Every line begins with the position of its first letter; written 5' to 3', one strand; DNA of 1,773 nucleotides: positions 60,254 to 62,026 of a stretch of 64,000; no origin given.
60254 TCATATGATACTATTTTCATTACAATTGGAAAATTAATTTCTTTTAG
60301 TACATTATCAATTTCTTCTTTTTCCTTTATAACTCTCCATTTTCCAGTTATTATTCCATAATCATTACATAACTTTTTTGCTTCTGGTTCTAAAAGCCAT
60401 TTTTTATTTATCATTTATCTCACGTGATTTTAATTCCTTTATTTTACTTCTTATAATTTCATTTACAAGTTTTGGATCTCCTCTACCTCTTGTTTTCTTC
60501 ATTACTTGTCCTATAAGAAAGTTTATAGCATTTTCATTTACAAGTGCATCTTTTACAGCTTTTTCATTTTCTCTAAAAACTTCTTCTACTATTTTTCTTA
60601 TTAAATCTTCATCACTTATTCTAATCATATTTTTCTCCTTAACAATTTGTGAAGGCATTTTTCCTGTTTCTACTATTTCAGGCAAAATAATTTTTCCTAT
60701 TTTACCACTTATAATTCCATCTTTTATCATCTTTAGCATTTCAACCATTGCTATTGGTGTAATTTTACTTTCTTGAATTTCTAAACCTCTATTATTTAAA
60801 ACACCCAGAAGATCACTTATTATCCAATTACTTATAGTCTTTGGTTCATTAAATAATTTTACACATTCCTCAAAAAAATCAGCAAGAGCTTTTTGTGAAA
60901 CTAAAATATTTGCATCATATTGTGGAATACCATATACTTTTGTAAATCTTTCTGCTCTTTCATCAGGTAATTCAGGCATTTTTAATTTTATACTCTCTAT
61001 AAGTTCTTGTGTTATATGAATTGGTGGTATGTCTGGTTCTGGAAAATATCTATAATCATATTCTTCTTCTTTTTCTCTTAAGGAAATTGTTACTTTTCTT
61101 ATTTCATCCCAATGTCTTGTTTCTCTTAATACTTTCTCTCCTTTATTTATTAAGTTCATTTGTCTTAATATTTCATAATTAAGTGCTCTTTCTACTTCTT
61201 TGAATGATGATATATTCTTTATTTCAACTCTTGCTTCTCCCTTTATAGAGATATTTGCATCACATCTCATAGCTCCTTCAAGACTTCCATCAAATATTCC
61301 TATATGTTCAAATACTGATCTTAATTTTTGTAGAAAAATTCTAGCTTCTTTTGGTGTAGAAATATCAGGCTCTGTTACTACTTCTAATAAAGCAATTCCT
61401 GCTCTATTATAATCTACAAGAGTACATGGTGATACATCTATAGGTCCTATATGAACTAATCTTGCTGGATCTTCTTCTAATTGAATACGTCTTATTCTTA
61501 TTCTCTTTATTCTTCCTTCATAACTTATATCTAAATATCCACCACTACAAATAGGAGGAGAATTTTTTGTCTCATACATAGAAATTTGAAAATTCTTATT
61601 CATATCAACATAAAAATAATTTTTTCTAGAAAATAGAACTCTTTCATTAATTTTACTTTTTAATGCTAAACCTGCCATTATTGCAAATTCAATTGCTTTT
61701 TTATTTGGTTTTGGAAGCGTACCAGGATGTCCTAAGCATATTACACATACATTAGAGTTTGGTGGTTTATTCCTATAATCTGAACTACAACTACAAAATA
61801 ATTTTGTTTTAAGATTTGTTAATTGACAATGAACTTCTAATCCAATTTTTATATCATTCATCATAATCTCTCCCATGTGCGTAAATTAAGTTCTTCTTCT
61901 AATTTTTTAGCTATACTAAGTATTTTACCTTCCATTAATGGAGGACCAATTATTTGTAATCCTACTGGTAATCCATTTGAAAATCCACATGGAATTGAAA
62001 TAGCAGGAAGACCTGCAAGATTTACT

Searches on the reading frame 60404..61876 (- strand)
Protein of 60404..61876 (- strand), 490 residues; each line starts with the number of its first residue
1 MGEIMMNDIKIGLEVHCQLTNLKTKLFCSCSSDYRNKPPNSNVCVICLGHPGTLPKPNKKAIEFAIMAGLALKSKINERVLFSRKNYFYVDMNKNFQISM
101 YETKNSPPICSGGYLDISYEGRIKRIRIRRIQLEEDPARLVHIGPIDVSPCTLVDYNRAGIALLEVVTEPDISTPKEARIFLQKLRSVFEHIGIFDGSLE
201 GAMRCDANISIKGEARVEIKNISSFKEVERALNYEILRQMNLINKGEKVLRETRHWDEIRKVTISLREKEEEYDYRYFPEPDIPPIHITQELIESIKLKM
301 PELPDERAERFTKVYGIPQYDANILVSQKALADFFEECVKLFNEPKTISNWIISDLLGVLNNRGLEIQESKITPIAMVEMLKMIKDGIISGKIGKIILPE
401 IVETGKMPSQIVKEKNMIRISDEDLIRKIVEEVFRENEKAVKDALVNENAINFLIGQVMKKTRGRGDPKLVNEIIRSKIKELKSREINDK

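Call 29: find_encoding_contigs(protein=window:60404-61876:-, flank=10000, max_places=3)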
Protein window:60404-61876:- (490 aa): no gene with exactly this product is on record in the collection.
